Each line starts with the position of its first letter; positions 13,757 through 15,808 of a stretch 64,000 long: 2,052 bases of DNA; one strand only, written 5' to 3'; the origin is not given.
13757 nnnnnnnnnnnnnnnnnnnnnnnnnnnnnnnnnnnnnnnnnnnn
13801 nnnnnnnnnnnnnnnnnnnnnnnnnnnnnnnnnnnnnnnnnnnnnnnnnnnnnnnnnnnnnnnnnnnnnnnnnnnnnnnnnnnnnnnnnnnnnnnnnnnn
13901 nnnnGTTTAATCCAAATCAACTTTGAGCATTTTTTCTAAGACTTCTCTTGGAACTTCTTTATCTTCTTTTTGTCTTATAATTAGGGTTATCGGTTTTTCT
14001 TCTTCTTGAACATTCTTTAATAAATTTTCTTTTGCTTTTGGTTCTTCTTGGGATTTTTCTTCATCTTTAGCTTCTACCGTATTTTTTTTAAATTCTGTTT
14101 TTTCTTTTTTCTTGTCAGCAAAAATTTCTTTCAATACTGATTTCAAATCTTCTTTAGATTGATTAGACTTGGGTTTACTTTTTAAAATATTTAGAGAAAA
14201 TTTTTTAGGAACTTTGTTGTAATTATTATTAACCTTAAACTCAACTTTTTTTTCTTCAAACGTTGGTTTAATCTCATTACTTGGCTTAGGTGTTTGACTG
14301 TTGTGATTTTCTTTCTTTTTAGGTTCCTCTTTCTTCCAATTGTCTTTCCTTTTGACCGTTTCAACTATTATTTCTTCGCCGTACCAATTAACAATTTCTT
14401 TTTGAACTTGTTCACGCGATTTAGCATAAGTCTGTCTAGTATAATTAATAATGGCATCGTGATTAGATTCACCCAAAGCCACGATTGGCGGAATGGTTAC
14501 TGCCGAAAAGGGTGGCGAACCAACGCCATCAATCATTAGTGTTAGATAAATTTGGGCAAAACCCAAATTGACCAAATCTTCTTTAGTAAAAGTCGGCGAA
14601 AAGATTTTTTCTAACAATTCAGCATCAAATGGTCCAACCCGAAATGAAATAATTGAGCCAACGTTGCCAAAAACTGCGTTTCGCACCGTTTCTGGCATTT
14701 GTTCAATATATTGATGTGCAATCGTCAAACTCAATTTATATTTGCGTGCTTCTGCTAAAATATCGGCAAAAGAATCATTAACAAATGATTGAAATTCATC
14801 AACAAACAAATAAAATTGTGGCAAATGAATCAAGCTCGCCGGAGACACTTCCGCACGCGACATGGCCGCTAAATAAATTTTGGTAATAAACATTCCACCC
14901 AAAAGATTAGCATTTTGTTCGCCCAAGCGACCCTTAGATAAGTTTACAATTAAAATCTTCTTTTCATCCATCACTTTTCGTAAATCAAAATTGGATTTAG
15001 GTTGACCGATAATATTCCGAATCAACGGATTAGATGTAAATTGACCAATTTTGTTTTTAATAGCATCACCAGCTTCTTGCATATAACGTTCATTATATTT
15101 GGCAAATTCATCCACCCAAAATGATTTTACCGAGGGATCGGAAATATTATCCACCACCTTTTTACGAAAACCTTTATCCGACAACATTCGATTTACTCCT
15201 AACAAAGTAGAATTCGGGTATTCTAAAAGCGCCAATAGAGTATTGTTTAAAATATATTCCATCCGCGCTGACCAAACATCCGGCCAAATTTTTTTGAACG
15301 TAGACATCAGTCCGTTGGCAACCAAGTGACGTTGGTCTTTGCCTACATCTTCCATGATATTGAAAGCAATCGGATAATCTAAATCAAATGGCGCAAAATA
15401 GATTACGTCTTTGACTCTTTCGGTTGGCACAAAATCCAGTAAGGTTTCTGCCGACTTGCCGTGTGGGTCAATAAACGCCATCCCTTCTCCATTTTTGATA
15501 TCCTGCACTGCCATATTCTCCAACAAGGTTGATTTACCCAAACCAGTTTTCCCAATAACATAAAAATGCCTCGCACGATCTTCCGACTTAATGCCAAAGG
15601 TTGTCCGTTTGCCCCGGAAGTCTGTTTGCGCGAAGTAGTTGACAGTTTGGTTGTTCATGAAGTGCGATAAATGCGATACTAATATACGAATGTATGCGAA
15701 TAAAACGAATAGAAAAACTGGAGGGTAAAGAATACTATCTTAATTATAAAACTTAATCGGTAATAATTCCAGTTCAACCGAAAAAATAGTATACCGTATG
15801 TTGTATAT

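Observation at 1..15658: A ~15.6 kb single-strand glycan operon with seven GT4 and one GT2 glycosyltransferases, four SAM methyltransferase domains (two fused to GTs), a P-loop kinase-like gene and a Wzx flippase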

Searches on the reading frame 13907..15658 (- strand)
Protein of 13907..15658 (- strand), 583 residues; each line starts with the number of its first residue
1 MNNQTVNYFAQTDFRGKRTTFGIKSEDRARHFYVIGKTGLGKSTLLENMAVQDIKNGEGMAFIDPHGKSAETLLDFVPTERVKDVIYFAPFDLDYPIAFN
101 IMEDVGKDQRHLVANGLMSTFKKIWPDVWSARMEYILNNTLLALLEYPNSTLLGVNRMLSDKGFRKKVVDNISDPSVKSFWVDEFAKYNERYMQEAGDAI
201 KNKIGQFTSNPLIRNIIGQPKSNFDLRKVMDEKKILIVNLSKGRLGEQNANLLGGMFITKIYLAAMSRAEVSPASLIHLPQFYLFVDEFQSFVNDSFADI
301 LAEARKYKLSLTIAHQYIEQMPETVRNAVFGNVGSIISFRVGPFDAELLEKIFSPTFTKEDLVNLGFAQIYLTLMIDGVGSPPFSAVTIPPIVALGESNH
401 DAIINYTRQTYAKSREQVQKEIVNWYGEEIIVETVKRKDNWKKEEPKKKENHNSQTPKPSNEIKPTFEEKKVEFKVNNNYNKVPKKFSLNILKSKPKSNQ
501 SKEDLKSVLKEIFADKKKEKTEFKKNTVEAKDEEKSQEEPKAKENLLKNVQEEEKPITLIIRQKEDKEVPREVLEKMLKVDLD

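Call 6: search_protein_families(library=pfam, proteins=[window:13907-15658:-], max_evalue=0.01)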
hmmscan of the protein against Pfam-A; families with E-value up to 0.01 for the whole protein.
window:13907-15658:- (583 aa): 5 families
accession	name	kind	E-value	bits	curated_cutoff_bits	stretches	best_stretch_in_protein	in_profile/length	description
PF10412.15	TrwB_AAD_bind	-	1.1e-05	25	20.5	1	25-323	11-288/387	Type IV secretion-system coupling protein DNA-binding domain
PF01935.23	DUF87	-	0.00049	20.7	23.2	1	29-243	23-204/220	Helicase HerA, central domain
PF12696.13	TraG-D_C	-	0.00057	20.3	22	1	282-340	2-65/126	TraM recognition site of TraD and TraG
PF25199.1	nSTAND_NTPase5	-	0.00099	19.4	34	1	24-111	36-125/145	Novel STAND NTPase 5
PF13401.12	AAA_22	-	0.0072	17.1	27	0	28-69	4-45/130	AAA domain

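Call 14: search_protein_families(library=ncbifam, proteins=[window:13907-15658:-], max_evalue=0.001)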
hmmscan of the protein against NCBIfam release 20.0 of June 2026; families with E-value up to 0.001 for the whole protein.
window:13907-15658:- (583 aa): 3 families
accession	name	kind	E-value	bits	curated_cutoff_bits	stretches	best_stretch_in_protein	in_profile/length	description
TIGR03743.1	SXT_TraD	subfamily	3.4e-10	39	366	2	23-67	169-213/636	conjugative transfer system coupling protein TraD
TIGR03754.1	conj_TOL_TraD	equivalog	2.5e-07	29.6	647.55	1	23-69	174-220/643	type IV conjugative transfer system coupling protein TraD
NF053655.1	CedD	equivalog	7.6e-05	21.6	600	1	18-80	210-272/527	DNA-translocating ATPase CedD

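Call 19: find_homologous_proteins(query=window:13907-15658:-, max_evalue=0.00001)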
Query window:13907-15658:- (583 aa): 8000 proteins with E <= 0.00001 among 8000 candidates; the best 120 are listed.
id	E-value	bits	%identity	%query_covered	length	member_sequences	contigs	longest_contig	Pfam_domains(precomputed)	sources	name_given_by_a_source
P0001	0.0e+0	1294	100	100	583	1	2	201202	PF10412.16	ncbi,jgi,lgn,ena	ncbi:MAG: type IV secretion system DNA-binding domain-containing protein [Candidatus Paceibacterota 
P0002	0.0e+0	1019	80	100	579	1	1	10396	PF10412.16,PF02534.21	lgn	-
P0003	0.0e+0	1010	79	100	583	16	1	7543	PF10412.16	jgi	-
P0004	7.8e-297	1004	79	100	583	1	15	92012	PF10412.16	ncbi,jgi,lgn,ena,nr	ncbi:MAG TPA: type IV secretion system DNA-binding domain-containing protein [Candidatus Paceibacter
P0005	1.1e-296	1003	79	100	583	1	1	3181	PF10412.16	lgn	-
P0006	5.1e-283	958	77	100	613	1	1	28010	PF02534.21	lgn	-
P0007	5.0e-280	948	77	100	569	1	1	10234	PF10412.16,PF02534.21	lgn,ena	-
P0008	5.2e-280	948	77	100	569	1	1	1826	PF10412.16,PF02534.21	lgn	-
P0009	7.1e-280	948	77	100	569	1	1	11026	PF10412.16,PF02534.21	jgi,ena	-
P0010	6.4e-252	855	68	99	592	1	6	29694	PF10412.16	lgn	-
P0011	4.3e-249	846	67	100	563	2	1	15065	PF10412.16,PF12696.14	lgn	-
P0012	4.9e-249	846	77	88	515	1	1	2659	-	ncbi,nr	ncbi:MAG TPA: hypothetical protein PLK22_02895, partial [Candidatus Paceibacterota bacterium]|nr:hyp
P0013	5.0e-246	836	73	88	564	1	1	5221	PF10412.16,PF12696.14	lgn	-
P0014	2.3e-245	834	65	99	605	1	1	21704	PF10412.16,PF02534.21,PF12696.14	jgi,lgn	-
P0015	2.4e-245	834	73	88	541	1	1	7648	PF10412.16,PF01935.24,PF12696.14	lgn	-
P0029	1.1e-239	815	66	100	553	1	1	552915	PF10412.16,PF12696.14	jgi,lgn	jgi:hypothetical protein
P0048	1.1e-233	795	68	91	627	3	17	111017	PF10412.16,PF01935.24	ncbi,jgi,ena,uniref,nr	ncbi:MAG: hypothetical protein US72_C0002G0049 [Microgenomates group bacterium GW2011_GWC1_38_12]|un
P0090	5.8e-223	760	66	91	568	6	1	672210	PF02534.21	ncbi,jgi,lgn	-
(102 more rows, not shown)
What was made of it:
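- The family is near-universal and highly conserved, unlike defence islands (call 19).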

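Call 20: find_encoding_contigs(protein=P0029, flank=10000, max_places=1)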
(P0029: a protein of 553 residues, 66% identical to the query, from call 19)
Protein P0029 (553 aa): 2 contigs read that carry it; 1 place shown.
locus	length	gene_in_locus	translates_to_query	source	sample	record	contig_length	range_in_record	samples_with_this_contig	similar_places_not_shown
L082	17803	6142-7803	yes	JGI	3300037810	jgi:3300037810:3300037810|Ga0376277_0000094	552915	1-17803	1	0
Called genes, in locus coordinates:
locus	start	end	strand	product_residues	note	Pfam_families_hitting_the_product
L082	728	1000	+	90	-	-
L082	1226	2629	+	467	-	PF21799:MurD-like_N (weak), PF08245:Mur_ligase_M, PF02875:Mur_ligase_C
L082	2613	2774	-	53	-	-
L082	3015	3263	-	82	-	-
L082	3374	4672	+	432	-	PF01225:Mur_ligase, PF08245:Mur_ligase_M, PF02875:Mur_ligase_C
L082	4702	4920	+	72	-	-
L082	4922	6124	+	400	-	PF13200:DUF4015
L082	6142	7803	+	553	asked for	PF10412:TrwB_AAD_bind, PF12696:TraG-D_C (faint)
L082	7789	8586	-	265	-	PF00535:Glycos_transf_2, PF10111:Glyco_tranf_2_2, PF13641:Glyco_tranf_2_3, PF13632:Glyco_trans_2_3 (weak)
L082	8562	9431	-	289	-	PF01531:Glyco_transf_11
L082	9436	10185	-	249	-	PF13489:Methyltransf_23, PF05219:DREV (faint), PF13847:Methyltransf_31, PF08241:Methyltransf_11, PF08242:Methyltransf_12, PF13649:Methyltransf_25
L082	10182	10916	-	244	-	PF13489:Methyltransf_23, PF08241:Methyltransf_11, PF08242:Methyltransf_12 (weak), PF13649:Methyltransf_25 (weak), PF13847:Methyltransf_31 (weak)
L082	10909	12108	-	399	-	PF13439:Glyco_transf_4, PF00534:Glycos_transf_1, PF13692:Glyco_trans_1_4, PF13524:Glyco_trans_1_2 (weak)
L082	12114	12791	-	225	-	PF05050:Methyltransf_21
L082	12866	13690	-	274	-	PF01522:Polysacc_deac_1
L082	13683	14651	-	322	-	PF04230:PS_pyruv_trans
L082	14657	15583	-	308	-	-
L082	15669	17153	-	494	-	PF02310:B12-binding, PF04055:Radical_SAM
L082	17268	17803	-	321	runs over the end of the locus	PF00535:Glycos_transf_2, PF10111:Glyco_tranf_2_2, PF13641:Glyco_tranf_2_3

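Call 21: find_encoding_contigs(protein=P0048, flank=10000, max_places=1)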
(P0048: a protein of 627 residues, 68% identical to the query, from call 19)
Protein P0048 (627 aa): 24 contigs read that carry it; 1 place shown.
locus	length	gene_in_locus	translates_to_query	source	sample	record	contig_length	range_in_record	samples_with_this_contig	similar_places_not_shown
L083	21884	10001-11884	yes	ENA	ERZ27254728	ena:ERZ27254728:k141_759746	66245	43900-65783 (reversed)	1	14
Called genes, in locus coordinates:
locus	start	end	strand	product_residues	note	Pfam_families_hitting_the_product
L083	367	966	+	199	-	PF00961:LAGLIDADG_1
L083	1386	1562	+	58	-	-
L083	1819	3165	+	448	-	PF21799:MurD-like_N (faint), PF08245:Mur_ligase_M, PF02875:Mur_ligase_C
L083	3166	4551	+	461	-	PF01225:Mur_ligase, PF08245:Mur_ligase_M, PF02875:Mur_ligase_C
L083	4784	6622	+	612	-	-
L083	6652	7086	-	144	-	-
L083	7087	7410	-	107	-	PF22296:bAvd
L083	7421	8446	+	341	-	PF00078:RVT_1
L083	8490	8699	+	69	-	-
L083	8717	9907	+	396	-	PF13200:DUF4015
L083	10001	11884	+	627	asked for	PF01935:DUF87 (weak), PF10412:TrwB_AAD_bind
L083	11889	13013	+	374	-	PF13439:Glyco_transf_4, PF13579:Glyco_trans_4_4, PF20706:GT4-conflict (weak), PF00534:Glycos_transf_1, PF13692:Glyco_trans_1_4, PF13524:Glyco_trans_1_2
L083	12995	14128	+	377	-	PF13439:Glyco_transf_4, PF13579:Glyco_trans_4_4 (faint), PF00534:Glycos_transf_1, PF13692:Glyco_trans_1_4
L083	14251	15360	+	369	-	PF13439:Glyco_transf_4, PF13579:Glyco_trans_4_4, PF20706:GT4-conflict, PF00534:Glycos_transf_1, PF13692:Glyco_trans_1_4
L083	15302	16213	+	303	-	PF03721:UDPG_MGDP_dh_N, PF00984:UDPG_MGDP_dh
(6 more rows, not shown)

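Call 22: find_encoding_contigs(protein=P0090, flank=10000, max_places=1)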
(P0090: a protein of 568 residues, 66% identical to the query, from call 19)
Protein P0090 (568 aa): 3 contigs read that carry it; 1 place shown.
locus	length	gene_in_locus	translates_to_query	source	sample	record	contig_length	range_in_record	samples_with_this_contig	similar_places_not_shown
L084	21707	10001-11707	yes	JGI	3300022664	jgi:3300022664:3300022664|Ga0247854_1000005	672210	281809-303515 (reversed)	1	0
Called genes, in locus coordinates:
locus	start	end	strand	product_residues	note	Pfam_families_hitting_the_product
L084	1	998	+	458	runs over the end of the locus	PF07549:Sec_GG (weak), PF21760:SecD_1st, PF22599:SecDF_P1_head, PF03176:MMPL (weak), PF02355:SecD_SecF_C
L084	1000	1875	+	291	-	PF07549:Sec_GG (weak), PF02355:SecD_SecF_C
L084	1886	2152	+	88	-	-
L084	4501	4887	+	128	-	PF02675:AdoMet_dc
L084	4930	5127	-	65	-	-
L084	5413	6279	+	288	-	PF00215:OMPdecase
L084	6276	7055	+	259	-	-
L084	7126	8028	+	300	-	-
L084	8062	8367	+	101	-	-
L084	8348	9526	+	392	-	PF13200:DUF4015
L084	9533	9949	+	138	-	PF00892:EamA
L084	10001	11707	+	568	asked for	PF02534:T4SS-DNA_transf (weak)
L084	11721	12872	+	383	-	PF13439:Glyco_transf_4, PF13579:Glyco_trans_4_4, PF20706:GT4-conflict, PF00534:Glycos_transf_1, PF13692:Glyco_trans_1_4, PF13524:Glyco_trans_1_2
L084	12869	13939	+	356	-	PF01210:NAD_Gly3P_dh_N (weak), PF01266:DAO, PF07992:Pyr_redox_2 (faint), PF13450:NAD_binding_8 (weak)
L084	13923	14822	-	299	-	PF01408:GFO_IDH_MocA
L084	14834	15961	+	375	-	PF13439:Glyco_transf_4, PF13579:Glyco_trans_4_4, PF20706:GT4-conflict, PF00534:Glycos_transf_1, PF13692:Glyco_trans_1_4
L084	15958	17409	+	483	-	PF13439:Glyco_transf_4, PF13579:Glyco_trans_4_4 (weak), PF20706:GT4-conflict, PF00534:Glycos_transf_1, PF13692:Glyco_trans_1_4, PF04138:GtrA_DPMS_TM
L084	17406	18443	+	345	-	PF20706:GT4-conflict (weak), PF00534:Glycos_transf_1, PF13692:Glyco_trans_1_4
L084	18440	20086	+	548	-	PF13231:PMT_2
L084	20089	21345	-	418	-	PF01943:Polysacc_synt, PF13440:Polysacc_synt_3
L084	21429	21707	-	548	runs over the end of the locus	PF04055:Radical_SAM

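Call 26: find_related_loci(query=window:13907-15658:-, collection=metagenome_contigs, flank=10000)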
Query window:13907-15658:- (583 aa) in metagenome_contigs; peptide patterns used: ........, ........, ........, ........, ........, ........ (x = any residue, [..] = any of these).
600 stretches matched a pattern (row limit reached: there are more); 567 encode a relative of the query (tblastn E <= 1e-3); the best 80 are kept; 80 distinct loci.
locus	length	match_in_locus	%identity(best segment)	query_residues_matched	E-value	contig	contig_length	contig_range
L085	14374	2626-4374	79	1-583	0e+0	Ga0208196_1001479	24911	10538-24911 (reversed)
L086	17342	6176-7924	79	1-583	0e+0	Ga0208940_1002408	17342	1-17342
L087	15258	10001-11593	66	8-544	0e+0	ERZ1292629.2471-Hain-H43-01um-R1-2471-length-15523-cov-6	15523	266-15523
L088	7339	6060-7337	79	1-422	0e+0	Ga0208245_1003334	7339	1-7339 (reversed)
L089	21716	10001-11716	62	1-580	0e+0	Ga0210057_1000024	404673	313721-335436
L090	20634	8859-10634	57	6-580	0e+0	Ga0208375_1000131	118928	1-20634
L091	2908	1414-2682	76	6-428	0e+0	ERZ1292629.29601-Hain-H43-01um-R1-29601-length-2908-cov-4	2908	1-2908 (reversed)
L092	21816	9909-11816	57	2-578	0e+0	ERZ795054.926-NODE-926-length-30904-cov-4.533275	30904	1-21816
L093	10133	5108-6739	60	6-580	0e+0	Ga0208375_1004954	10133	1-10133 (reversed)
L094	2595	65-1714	60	6-579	0e+0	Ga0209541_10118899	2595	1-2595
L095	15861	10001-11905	57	2-582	0e+0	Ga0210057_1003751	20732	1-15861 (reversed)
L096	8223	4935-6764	59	1-580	0e+0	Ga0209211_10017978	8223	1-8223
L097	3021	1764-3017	75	2-419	0e+0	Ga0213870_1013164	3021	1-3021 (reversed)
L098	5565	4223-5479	74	8-426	0e+0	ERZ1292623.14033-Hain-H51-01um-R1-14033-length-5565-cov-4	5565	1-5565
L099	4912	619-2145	62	1-547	0e+0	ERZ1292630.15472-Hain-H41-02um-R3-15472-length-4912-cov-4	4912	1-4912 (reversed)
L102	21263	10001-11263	71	6-426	0e+0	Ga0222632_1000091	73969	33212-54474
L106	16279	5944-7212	73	6-427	0e+0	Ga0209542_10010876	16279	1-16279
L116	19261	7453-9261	56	2-581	0e+0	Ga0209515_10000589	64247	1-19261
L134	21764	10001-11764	58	2-580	0e+0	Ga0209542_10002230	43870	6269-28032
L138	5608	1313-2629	68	1-440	0e+0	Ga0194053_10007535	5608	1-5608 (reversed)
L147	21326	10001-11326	68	3-443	0e+0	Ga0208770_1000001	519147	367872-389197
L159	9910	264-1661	63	1-470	0e+0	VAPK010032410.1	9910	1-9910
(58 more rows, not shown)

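Call 31: search_solved_structures(query=window:13907-15658:-, max_evalue=1)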
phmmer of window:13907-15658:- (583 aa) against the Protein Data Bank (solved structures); distinct sequences matched with E-value up to 1: 2.
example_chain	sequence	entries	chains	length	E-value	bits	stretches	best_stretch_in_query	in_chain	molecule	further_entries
1gl6_A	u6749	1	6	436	0.0011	21.1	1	26-69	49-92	ATPASE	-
1e9r_A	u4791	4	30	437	0.0011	21.1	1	26-69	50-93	CONJUGAL TRANSFER PROTEIN TRWB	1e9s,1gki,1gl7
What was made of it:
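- Tried and rejected: For the ATPase only the P-loop matched TrwB (call 31).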

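Call 40: search_protein_families(library=pfam, proteins=[L102:12276-13763:+, L116:9266-10771:+, L159:2045-3574:+, L134:11807-13267:+, L102:17719-19623:+, L116:15567-16982:+, L106:12731-14173:+, L147:14017-15048:+, L085:8258-9085:+, L134:18708-20468:+], max_evalue=0.001)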
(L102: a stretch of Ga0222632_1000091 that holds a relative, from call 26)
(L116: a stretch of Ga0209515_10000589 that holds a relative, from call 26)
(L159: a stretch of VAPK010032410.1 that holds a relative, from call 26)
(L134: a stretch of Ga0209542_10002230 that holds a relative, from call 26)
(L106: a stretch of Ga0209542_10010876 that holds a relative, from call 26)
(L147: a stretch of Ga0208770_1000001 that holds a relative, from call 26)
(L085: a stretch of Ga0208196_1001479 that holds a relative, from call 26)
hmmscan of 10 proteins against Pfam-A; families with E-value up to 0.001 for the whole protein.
L102:12276-13763:+ (495 aa): 3 families
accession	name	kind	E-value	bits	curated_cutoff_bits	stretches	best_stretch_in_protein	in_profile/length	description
PF00932.25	LTD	-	3.2e-15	56.9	34.3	1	17-95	4-74/109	Lamin Tail Domain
PF18911.6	PKD_4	-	3.3e-08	33.9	27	1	230-279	20-67/85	PKD domain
PF00801.26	PKD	-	0.00061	20.2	23.5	0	250-293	33-78/80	PKD domain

L116:9266-10771:+ (501 aa): 3 families
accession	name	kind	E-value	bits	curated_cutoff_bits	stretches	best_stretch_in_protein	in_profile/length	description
PF00932.25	LTD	-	4.2e-18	66.1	34.3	2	23-143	6-108/109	Lamin Tail Domain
PF18911.6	PKD_4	-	3.3e-09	37.1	27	1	250-293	28-71/85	PKD domain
PF00801.26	PKD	-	6.2e-08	33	23.5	1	254-292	27-67/80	PKD domain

L159:2045-3574:+ (509 aa): 3 families
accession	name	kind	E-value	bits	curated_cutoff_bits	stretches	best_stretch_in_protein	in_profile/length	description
PF00932.25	LTD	-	2e-21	76.8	34.3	2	22-137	6-108/109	Lamin Tail Domain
PF18911.6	PKD_4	-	1.1e-06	29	27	1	259-303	35-81/85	PKD domain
PF00801.26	PKD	-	1.3e-06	28.8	23.5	1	257-305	28-78/80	PKD domain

L134:11807-13267:+ (486 aa): 3 families
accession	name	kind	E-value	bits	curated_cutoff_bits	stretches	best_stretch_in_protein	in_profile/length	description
PF00932.25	LTD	-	8.2e-25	87.7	34.3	2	16-130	4-108/109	Lamin Tail Domain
PF18911.6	PKD_4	-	6.8e-07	29.7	27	1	209-275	8-72/85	PKD domain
PF00801.26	PKD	-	1.8e-06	28.3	23.5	1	214-286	10-80/80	PKD domain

L102:17719-19623:+ (634 aa): 6 families
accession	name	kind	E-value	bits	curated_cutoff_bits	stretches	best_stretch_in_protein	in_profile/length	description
PF00005.33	ABC_tran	-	2.2e-06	28.8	25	1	212-240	7-35/137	ABC transporter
PF02223.23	Thymidylate_kin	-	9.6e-06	25.8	27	0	275-345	61-134/185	Thymidylate kinase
PF13238.12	AAA_18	-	2e-05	25.5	29.4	0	220-280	2-55/128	AAA domain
PF13671.12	AAA_33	-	5.3e-05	24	27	0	408-443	1-33/143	AAA domain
PF20720.3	nSTAND3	-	8.7e-05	22.7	27.2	0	412-442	23-53/155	Novel STAND NTPase 3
PF13207.12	AAA_17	-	0.00079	20.2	27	0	222-250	1-29/136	AAA domain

L116:15567-16982:+ (471 aa): 1 family
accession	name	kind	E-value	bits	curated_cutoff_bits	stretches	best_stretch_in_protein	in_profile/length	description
PF13231.12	PMT_2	-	1.4e-09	38.8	26.1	1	86-244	2-159/160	Dolichyl-phosphate-mannose-protein mannosyltransferase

L106:12731-14173:+ (480 aa): 2 families
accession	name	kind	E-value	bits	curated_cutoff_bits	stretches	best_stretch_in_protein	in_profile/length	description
PF00534.26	Glycos_transf_1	-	6.2e-09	36.1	26.4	1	295-404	12-123/172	Glycosyl transferases group 1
PF13692.12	Glyco_trans_1_4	-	5.3e-06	27.2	27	1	301-399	4-102/142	Glycosyl transferases group 1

L147:14017-15048:+ (343 aa): 2 families
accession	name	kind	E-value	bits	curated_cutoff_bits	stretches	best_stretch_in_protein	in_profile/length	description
PF01565.28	FAD_binding_4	-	7.7e-23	81.2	26.4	1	22-154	2-134/139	FAD binding domain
PF02873.21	MurB_C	-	1.5e-14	54.4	27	1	218-340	1-97/99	UDP-N-acetylenolpyruvoylglucosamine reductase, C-terminal domain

L085:8258-9085:+ (275 aa): 3 families
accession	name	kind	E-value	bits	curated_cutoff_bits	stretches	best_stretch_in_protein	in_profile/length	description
PF01343.23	Peptidase_S49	-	1.3e-34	119.9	24.9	1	118-265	3-150/154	Peptidase family S49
PF25145.1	NfeD1b_N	-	2.5e-05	24.4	40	1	89-215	27-152/189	NfeD1b, N-terminal domain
PF00574.28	CLP_protease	-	8.3e-05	23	20.2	0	74-145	27-98/182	Clp protease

L134:18708-20468:+ (586 aa): 0 families
